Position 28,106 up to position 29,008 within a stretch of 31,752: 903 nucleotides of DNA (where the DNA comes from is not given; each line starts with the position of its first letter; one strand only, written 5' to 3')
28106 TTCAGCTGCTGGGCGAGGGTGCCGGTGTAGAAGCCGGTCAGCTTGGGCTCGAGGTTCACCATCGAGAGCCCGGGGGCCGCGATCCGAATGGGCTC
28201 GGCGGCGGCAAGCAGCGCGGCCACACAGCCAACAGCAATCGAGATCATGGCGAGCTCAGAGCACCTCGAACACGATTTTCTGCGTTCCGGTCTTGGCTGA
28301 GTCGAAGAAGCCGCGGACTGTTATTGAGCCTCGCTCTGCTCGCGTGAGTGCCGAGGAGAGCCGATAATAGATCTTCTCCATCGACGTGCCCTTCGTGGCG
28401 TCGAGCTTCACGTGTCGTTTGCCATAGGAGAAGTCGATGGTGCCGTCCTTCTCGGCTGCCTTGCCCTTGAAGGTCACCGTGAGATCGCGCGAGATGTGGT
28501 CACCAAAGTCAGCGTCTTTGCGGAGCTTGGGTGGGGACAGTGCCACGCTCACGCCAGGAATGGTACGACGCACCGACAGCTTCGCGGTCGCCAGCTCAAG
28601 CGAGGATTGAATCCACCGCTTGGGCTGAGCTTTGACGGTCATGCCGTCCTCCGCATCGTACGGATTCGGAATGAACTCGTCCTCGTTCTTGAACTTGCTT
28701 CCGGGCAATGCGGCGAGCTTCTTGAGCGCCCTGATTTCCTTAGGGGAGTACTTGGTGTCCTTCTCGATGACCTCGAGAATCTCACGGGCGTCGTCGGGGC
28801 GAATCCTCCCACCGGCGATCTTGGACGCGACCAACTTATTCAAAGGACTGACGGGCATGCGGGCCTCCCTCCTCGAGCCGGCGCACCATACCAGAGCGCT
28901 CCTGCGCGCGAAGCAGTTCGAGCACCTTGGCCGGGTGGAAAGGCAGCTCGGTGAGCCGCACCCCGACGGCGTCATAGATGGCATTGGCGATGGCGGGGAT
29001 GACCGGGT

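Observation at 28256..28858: Compositionally atypical (~57% GC) Lys-rich gene overlapping the TAA-terminated 3' end of coxL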

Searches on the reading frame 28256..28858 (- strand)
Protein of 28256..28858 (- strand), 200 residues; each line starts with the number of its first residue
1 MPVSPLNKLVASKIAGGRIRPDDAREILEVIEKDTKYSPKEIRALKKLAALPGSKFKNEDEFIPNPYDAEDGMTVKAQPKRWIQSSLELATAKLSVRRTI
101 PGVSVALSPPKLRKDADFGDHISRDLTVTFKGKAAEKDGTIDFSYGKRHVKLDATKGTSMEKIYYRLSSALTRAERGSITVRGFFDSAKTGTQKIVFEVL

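Call 7: search_protein_families(library=pfam, proteins=[window:28256-28858:-], max_evalue=1)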
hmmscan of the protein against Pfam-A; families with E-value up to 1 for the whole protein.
window:28256-28858:- (200 aa): 1 family
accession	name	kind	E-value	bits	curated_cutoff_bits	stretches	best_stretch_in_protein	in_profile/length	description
PF07523.18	Big_3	-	0.049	14.3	21.2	1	177-196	35-54/68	Bacterial Ig-like domain (group 3)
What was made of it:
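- On Any curated protein family for the 200-aa product (Pfam-A, NCBIfam, PHROGs, PADLOC): The window protein's best hit is Big_3, E = 0.049, 14 bits (call 7).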

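Call 8: search_protein_families(library=ncbifam, proteins=[window:28256-28858:-], max_evalue=1)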
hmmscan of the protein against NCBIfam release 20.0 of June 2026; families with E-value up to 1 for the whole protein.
window:28256-28858:- (200 aa): 0 families

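Call 9: find_homologous_proteins(query=window:28256-28858:-, max_evalue=0.01)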
Query window:28256-28858:- (200 aa): 1 proteins with E <= 0.01 among 280 candidates.
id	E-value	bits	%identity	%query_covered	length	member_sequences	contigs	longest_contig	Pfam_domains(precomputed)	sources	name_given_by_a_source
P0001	3.0e-124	430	100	100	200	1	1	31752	-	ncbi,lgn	ncbi:MAG: hypothetical protein ACOZIN_04910 [Myxococcota bacterium]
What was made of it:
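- The contig is from a MAG (call 9).
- Tried and rejected: Word-indexed protein search with the single sequence: found only itself (call 9).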

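Call 13: search_protein_families(library=phrogs, proteins=[window:28256-28858:-], max_evalue=1)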
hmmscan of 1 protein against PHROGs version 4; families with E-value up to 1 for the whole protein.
window:28256-28858:- (200 aa): 1 family
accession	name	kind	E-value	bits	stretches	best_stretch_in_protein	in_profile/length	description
phrog_34737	-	unknown function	0.39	11.5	1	12-46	43-77/144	-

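Call 14: search_protein_families(library=padloc, proteins=[window:28256-28858:-], max_evalue=1)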
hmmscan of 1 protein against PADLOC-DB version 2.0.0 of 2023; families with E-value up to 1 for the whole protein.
window:28256-28858:- (200 aa): 0 families

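Call 19: predict_structure(protein=window:28256-28858:-)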
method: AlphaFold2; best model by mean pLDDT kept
length: 200 residues; sequences in the alignment: 1
mean_pLDDT: 50.2   pTM: 0.29
mean pLDDT of the five models: 50.2, 48.0, 46.9, 44.2, 38.0
residues with pLDDT >= 90: 0; 70-90: 15; 50-70: 86; < 50: 99
segments of 3 or more residues with pLDDT < 50: 1-3, 59-61, 69-92, 114-120, 135-139, 148-151, 153-170, 172-200
pLDDT, mean of each block of 10 residues (from residue 1): 51 58 73 65 72 54 49 29 35 52 57 47 54 49 49 46 46 41 35 40
secondary structure, 60 per line:
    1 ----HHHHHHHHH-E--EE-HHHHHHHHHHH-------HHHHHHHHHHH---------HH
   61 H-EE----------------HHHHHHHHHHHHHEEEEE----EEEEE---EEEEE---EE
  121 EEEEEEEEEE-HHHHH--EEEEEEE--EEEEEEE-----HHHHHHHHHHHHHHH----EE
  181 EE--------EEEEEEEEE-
elements in order: H5-13 H21-31 H39-49 H81-93 E94-98 E103-107 E111-115 E119-130 H132-136 E139-145 E148-154 H160-174 E179-182 E191-199
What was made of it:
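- Tried and rejected: Single-sequence AlphaFold2: poor, pLDDT 50 (call 19).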

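Call 21: search_protein_representatives(protein=window:28256-28858:-)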
Query: 200 residues. Proteins with E-value up to 0.001 (for the whole library): 13; up to 1e-10: 7; up to 1e-30: 3. The best 13 are listed.
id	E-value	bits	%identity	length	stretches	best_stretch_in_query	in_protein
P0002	1.0e-52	194.9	46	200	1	1-200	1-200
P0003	1.3e-33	132.6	49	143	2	116-200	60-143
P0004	1.1e-32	129.6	41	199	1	1-183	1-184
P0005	2.6e-23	99.1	51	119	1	1-98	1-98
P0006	2.0e-22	96.2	56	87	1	1-86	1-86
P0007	6.5e-15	71.7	33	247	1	18-189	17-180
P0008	7.2e-12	61.8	31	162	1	70-199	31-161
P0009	1.5e-10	57.5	33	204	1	18-190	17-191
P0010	3.8e-09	52.9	30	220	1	8-176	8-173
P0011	4.9e-07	46.0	34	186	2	81-187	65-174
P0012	3.7e-06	43.2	30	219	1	5-176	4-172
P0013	4.8e-06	42.8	45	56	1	2-57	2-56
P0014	7.3e-06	42.2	46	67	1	64-126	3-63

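Call 25: find_homologous_proteins(query=A1, max_evalue=0.01)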
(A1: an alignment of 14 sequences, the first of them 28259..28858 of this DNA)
Query A1 (14 sequences) (200 aa, profile of the alignment): 10 proteins with E <= 0.01 among 8000 candidates.
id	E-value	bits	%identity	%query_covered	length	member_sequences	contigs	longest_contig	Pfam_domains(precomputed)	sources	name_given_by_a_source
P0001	9.7e-72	259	100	100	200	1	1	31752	-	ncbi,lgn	ncbi:MAG: hypothetical protein ACOZIN_04910 [Myxococcota bacterium]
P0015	5.1e-71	256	51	100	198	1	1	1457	-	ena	-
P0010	1.7e-59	219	28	88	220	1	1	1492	-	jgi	jgi:hypothetical protein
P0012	1.2e-58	216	30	85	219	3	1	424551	-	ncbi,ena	-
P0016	5.6e-57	210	32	85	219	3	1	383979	-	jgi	-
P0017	1.5e-55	206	30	86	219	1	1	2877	-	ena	-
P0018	1.6e-50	189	28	89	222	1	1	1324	-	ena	-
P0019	2.9e-50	188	32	74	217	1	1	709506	-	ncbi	-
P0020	4.5e-49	185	31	70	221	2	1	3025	-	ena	-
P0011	2.5e-46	176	29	93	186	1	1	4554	-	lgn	-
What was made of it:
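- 28256..28858 (-): The finding: a 200-aa Lys-rich, basic (pI 9.7), Cys-free soluble protein from an uncharacterised, rare Myxococcota-type family (200-aa clade). An exhaustive phmmer search found 13 cluster representatives, the best full-length at 46% identity (call 21); a profile search added a 51% homologue and the 219-aa clade (call 25).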

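Call 27: find_encoding_contigs(protein=P0012, flank=8000, max_places=3)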
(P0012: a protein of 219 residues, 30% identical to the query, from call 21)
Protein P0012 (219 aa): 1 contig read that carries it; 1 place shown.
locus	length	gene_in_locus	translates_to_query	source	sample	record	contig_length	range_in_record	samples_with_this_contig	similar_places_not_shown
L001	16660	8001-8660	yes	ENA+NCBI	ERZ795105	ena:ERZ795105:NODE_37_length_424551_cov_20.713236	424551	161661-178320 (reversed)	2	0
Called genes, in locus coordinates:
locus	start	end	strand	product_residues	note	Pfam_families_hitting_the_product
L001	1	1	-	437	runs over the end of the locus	PF00365:PFK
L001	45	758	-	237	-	PF04389:Peptidase_M28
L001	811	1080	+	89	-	-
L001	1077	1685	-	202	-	PF10754:DUF2569 (faint)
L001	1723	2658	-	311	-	PF13338:AbiEi_4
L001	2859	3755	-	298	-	PF07920:DUF1684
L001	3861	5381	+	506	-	PF10092:DUF2330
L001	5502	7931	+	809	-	PF05576:Peptidase_S37, PF05577:Peptidase_S28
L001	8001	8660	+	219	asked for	-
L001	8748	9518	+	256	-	-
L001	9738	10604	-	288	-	PF01739:CheR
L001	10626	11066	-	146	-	PF01575:MaoC_dehydratas (weak)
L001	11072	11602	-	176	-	PF13452:FAS1_DH_region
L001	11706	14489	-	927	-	PF00932:LTD, PF16313:DUF4953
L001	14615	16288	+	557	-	-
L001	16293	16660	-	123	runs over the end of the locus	-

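Call 28: find_encoding_contigs(protein=P0019, flank=8000, max_places=3)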
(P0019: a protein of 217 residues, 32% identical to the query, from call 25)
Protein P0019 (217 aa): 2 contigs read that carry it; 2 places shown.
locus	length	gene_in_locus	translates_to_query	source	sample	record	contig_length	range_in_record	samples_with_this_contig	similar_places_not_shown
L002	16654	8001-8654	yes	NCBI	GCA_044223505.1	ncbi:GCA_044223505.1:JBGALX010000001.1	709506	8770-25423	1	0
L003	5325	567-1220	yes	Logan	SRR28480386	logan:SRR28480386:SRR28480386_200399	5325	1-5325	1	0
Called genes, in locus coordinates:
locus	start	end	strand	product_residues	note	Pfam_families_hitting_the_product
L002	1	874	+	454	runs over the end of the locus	PF16697:Yop-YscD_cpl, PF00498:FHA, PF00158:Sigma54_activat, PF01078:Mg_chelatase (weak), PF14532:Sigma54_activ_2, PF07728:AAA_5 (weak), PF25601:AAA_lid_14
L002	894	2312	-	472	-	PF00069:Pkinase, PF07714:PK_Tyr_Ser-Thr, PF01636:APH (weak), PF14531:Kinase-like (weak)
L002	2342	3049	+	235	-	PF07719:TPR_2 (faint), PF13424:TPR_12 (weak), PF13432:TPR_16 (weak)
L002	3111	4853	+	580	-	PF00089:Trypsin, PF13365:Trypsin_2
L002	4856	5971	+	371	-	PF25852:DUF6242_C (faint)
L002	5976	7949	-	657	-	PF16976:RcpC, PF12450:vWF_A, PF00092:VWA, PF13519:VWA_2, PF13768:VWA_3, PF12034:YfbK_C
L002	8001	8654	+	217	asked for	-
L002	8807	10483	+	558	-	-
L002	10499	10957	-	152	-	PF09537:DUF2383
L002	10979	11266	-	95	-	-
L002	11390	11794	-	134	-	PF00583:Acetyltransf_1, PF13302:Acetyltransf_3, PF13420:Acetyltransf_4 (weak), PF13673:Acetyltransf_10, PF13508:Acetyltransf_7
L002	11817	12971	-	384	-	PF01041:DegT_DnrJ_EryC1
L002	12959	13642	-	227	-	PF04989:RMNT_CmcI, PF13578:Methyltransf_24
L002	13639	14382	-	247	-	PF08889:WbqC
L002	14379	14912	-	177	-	PF00908:dTDP_sugar_isom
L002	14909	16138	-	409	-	PF08421:Methyltransf_13, PF13489:Methyltransf_23, PF08241:Methyltransf_11, PF08242:Methyltransf_12, PF13649:Methyltransf_25 (weak), PF08484:Methyltransf_14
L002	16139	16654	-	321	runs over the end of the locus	PF01073:3Beta_HSD, PF01370:Epimerase, PF02719:Polysacc_synt_2, PF04321:RmlD_sub_bind, PF05368:NmrA (weak), PF08659:KR (weak), PF16363:GDP_Man_Dehyd, PF07993:NAD_binding_4, +1 more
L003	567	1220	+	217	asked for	-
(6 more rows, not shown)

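Call 29: find_encoding_contigs(protein=P0016, flank=8000, max_places=3)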
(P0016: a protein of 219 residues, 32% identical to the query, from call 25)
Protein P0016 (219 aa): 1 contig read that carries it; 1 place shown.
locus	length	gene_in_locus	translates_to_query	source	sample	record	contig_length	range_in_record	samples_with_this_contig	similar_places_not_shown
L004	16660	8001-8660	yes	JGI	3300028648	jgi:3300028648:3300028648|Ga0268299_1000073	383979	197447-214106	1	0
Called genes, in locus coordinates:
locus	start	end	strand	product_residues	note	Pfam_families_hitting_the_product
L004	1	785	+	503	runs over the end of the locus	PF10092:DUF2330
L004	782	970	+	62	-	-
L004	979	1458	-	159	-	-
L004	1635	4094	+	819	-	PF05576:Peptidase_S37, PF05577:Peptidase_S28 (weak)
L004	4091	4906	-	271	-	-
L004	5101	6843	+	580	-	PF00089:Trypsin, PF13365:Trypsin_2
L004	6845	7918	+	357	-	-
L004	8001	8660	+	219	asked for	-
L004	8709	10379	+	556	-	-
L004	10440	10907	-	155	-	PF09537:DUF2383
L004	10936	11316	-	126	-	-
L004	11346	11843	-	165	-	PF00583:Acetyltransf_1, PF13302:Acetyltransf_3, PF13673:Acetyltransf_10, PF13508:Acetyltransf_7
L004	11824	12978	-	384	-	PF01041:DegT_DnrJ_EryC1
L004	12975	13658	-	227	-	PF04989:RMNT_CmcI, PF13578:Methyltransf_24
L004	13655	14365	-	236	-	PF08889:WbqC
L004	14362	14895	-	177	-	PF00908:dTDP_sugar_isom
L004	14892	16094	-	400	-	PF08421:Methyltransf_13, PF13489:Methyltransf_23, PF08241:Methyltransf_11, PF08242:Methyltransf_12, PF08484:Methyltransf_14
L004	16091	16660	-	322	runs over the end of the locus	PF01073:3Beta_HSD, PF01370:Epimerase, PF02719:Polysacc_synt_2, PF04321:RmlD_sub_bind, PF05368:NmrA, PF08659:KR, PF16363:GDP_Man_Dehyd, PF07993:NAD_binding_4, +1 more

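Call 31: find_encoding_contigs(protein=P0015, flank=8000, max_places=4)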
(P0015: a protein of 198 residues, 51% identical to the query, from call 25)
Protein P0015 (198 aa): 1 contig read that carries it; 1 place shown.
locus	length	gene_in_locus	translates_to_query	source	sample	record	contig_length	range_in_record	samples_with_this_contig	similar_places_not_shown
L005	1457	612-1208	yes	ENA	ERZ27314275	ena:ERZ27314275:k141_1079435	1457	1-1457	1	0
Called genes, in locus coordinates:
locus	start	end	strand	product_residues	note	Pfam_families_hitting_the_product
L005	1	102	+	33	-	?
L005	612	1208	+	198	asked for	-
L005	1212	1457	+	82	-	?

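Call 32: find_encoding_contigs(protein=P0002, flank=8000, max_places=4)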
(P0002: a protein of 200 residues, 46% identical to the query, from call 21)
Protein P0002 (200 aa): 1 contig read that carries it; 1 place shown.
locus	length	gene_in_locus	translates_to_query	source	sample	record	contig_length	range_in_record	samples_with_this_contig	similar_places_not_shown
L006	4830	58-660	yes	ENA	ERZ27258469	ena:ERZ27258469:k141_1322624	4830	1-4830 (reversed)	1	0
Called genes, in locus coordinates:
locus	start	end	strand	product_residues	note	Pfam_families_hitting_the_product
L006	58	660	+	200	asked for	-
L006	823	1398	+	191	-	-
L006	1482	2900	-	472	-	PF16697:Yop-YscD_cpl, PF00498:FHA, PF00158:Sigma54_activat, PF14532:Sigma54_activ_2, PF07724:AAA_2 (weak), PF07728:AAA_5, PF25601:AAA_lid_14, PF02954:HTH_8, +1 more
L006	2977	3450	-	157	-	PF01980:TrmO_N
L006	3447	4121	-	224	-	-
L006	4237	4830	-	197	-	?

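Call 33: find_encoding_contigs(protein=P0004, flank=8000, max_places=4)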
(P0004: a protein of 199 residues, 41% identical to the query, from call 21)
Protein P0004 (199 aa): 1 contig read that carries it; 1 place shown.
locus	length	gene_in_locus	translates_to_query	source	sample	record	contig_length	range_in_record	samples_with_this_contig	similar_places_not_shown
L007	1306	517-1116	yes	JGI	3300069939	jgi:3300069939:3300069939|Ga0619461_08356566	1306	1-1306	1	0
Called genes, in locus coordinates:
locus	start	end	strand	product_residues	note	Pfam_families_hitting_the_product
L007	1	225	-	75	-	?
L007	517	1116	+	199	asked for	-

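Call 36: search_solved_structures(query=A1, max_evalue=10)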
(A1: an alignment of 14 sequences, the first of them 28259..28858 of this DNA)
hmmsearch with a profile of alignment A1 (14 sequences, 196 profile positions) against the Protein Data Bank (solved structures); distinct sequences matched with E-value up to 10: 2.
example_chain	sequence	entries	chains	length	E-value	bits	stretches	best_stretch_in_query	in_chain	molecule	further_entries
8tct_A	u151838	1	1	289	0.73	12.5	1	13-58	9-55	Sugar phosphate isomerase/epimerase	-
9sra_BF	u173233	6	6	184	1.6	11.3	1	56-119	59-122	Large ribosomal subunit protein uL6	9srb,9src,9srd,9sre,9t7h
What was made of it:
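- Tried and rejected: Profile search of PDB sequences: nothing below E = 0.7 (call 36).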

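Call 40: predict_structure(alignment_id=A2)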
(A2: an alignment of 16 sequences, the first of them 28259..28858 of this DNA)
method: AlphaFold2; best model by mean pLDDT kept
length: 200 residues; sequences in the alignment: 16
mean_pLDDT: 90.0   pTM: 0.80
mean pLDDT of the five models: 90.0, 89.6, 88.6, 86.2, 85.1
residues with pLDDT >= 90: 127; 70-90: 67; 50-70: 4; < 50: 2
segments of 3 or more residues with pLDDT < 50: none
pLDDT, mean of each block of 10 residues (from residue 1): 69 89 92 86 93 94 80 89 93 96 96 80 94 95 96 97 95 88 85 93
secondary structure, 60 per line:
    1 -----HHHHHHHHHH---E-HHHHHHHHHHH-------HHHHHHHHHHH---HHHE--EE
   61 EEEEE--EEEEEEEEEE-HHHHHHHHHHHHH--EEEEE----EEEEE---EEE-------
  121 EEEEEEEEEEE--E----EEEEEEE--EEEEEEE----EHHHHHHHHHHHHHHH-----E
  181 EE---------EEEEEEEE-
elements in order: H6-15 H21-31 H39-49 E59-65 E68-77 H79-91 E94-98 E103-107 E111-113 E121-131 E139-145 E148-154 H160-174 E180-182 E192-199
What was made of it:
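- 28256..28858 (-): AlphaFold2 with a 16-sequence alignment gave pLDDT 90 and pTM 0.80 (call 40).
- A confident AlphaFold2 model: pLDDT 90, pTM 0.80 (call 40).
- Tried and rejected: Replaced by the alignment-based model (call 40).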

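Call 51: fold_search(model_id=the predicted structure, library=pdb)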
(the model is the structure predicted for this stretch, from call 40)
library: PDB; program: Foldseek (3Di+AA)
matches with E <= 10: 669; with E <= 0.001: 0
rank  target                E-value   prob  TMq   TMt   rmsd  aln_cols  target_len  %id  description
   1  6e09_C                2.1e-01  0.06  0.14  0.12  21.6       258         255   14  Crystal Structure of Helicobacter pylori TlpA Chemoreceptor Ligand Binding Domain (released 2018-09-12)
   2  7rec_D                2.4e-01  0.06  0.11  0.14  20.8       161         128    9  Structure of Thr354Asn, Glu355Gln, Thr412Asn, Ile414Met, Ile464His, and Phe467Met mutant human CaMKII alpha hub bound  (released 2021-07-21)
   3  7rec_G                2.7e-01  0.06  0.11  0.15  20.4       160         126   12  Structure of Thr354Asn, Glu355Gln, Thr412Asn, Ile414Met, Ile464His, and Phe467Met mutant human CaMKII alpha hub bound  (released 2021-07-21)
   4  7rec_E                2.9e-01  0.06  0.12  0.14  19.6       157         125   10  Structure of Thr354Asn, Glu355Gln, Thr412Asn, Ile414Met, Ile464His, and Phe467Met mutant human CaMKII alpha hub bound  (released 2021-07-21)
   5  6e0a_A                3.0e-01  0.05  0.13  0.11  18.3       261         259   12  Crystal Structure of Helicobacter pylori TlpA Chemoreceptor Ligand Binding Domain (released 2018-09-12)
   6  11yz_A                3.4e-01  0.10  0.17  0.17  16.4       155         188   10  Cryo EM Structure of GTP cyclohydrolase 1 (FolE) from Mycobacterium tuberculosis (released 2026-04-01)
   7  8w5g_B                3.4e-01  0.06  0.12  0.16  21.1       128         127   12  Cryo-EM structure of Qb-Ab7 (released 2025-02-26)
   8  9q6c_A                3.4e-01  0.06  0.14  0.14  20.9       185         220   12  Cryo-EM structure of octameric COMMD-like protein MBK5214510 from Flavobacteriaceae bacterium (released 2025-10-01)
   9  1h2i_A                3.6e-01  0.06  0.15  0.15  15.0       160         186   15  Human Rad52 protein, N-terminal domain (released 2002-10-10)
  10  6of8_F                3.6e-01  0.05  0.12  0.15  19.4       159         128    9  Structure of Thr354Asn, Glu355Gln, Thr412Asn, Ile414Met, Ile464His, and Phe467Met mutant human CamKII-alpha hub domain (released 2019-04-17)
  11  6e09_A                3.6e-01  0.04  0.13  0.10  19.2       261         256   13  Crystal Structure of Helicobacter pylori TlpA Chemoreceptor Ligand Binding Domain (released 2018-09-12)
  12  5xrz_A                3.8e-01  0.06  0.15  0.16  15.5       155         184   14  Structure of a ssDNA bound to the inner DNA binding site of RAD52 (released 2018-04-25)
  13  7rec_B                4.1e-01  0.03  0.10  0.12  20.6       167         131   11  Structure of Thr354Asn, Glu355Gln, Thr412Asn, Ile414Met, Ile464His, and Phe467Met mutant human CaMKII alpha hub bound  (released 2021-07-21)
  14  8isk_A                4.3e-01  0.08  0.19  0.08  13.2       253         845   11  Pr conformer of Zea mays phytochrome A1 - ZmphyA1-Pr (released 2023-08-09)
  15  5ig5_C                4.6e-01  0.05  0.12  0.15  18.1       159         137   12  Crystal structure of N. vectensis CaMKII-B hub at pH 4.2 (released 2016-03-23)
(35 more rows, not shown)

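Call 52: fold_search(model_id=the predicted structure, library=viral)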
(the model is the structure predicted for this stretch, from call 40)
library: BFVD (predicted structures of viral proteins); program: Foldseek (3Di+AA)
matches with E <= 10: 798; with E <= 0.001: 0
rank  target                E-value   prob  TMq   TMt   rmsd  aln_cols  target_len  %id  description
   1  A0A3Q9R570            5.9e-02  0.20  0.15  0.21  12.3       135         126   10  (no name in the UniProt tables at hand)
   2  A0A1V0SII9            7.0e-02  0.15  0.17  0.13  19.7       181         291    7  BTB domain-containing protein [Klosneuvirus KNV1]
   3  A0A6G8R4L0            1.3e-01  0.10  0.13  0.17  11.5       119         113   12  (no name in the UniProt tables at hand)
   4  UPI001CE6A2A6         1.3e-01  0.09  0.14  0.10  16.9       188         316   10  (no name look-up for this kind of identifier)
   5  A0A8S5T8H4            1.4e-01  0.38  0.19  0.23   6.1       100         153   12  DNA endonuclease [Podoviridae sp. ctU557]
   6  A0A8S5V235            1.5e-01  0.16  0.20  0.15  15.7       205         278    8  Homing endonuclease [Myoviridae sp. ctJ2i1]
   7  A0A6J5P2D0            1.7e-01  0.05  0.11  0.08  19.6       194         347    6  Uncharacterized protein [uncultured Caudovirales phage]
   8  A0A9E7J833            1.8e-01  0.44  0.24  0.37  16.7       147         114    6  (no name in the UniProt tables at hand)
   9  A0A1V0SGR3            1.8e-01  0.09  0.18  0.11  18.0       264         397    9  Putative sensor histidine kinase [Hokovirus HKV1]
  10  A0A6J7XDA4            2.2e-01  0.09  0.14  0.10  10.5       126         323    7  Uncharacterized protein [uncultured Caudovirales phage]
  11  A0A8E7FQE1            2.4e-01  0.08  0.13  0.17  23.1       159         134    9  (no name in the UniProt tables at hand)
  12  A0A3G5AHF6            2.8e-01  0.06  0.19  0.06  19.0       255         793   11  histidine kinase [Sylvanvirus sp.]
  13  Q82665                2.8e-01  0.04  0.12  0.04  19.9       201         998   12  ORF1ab polyprotein [Infectious bronchitis virus]
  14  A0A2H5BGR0            3.0e-01  0.03  0.12  0.12  28.3       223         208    8  Uncharacterized protein [Vibrio phage Ceto]
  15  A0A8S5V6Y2            3.2e-01  0.03  0.11  0.08  32.5       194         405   14  Uncharacterized protein [CrAss-like virus sp. ctXt06]
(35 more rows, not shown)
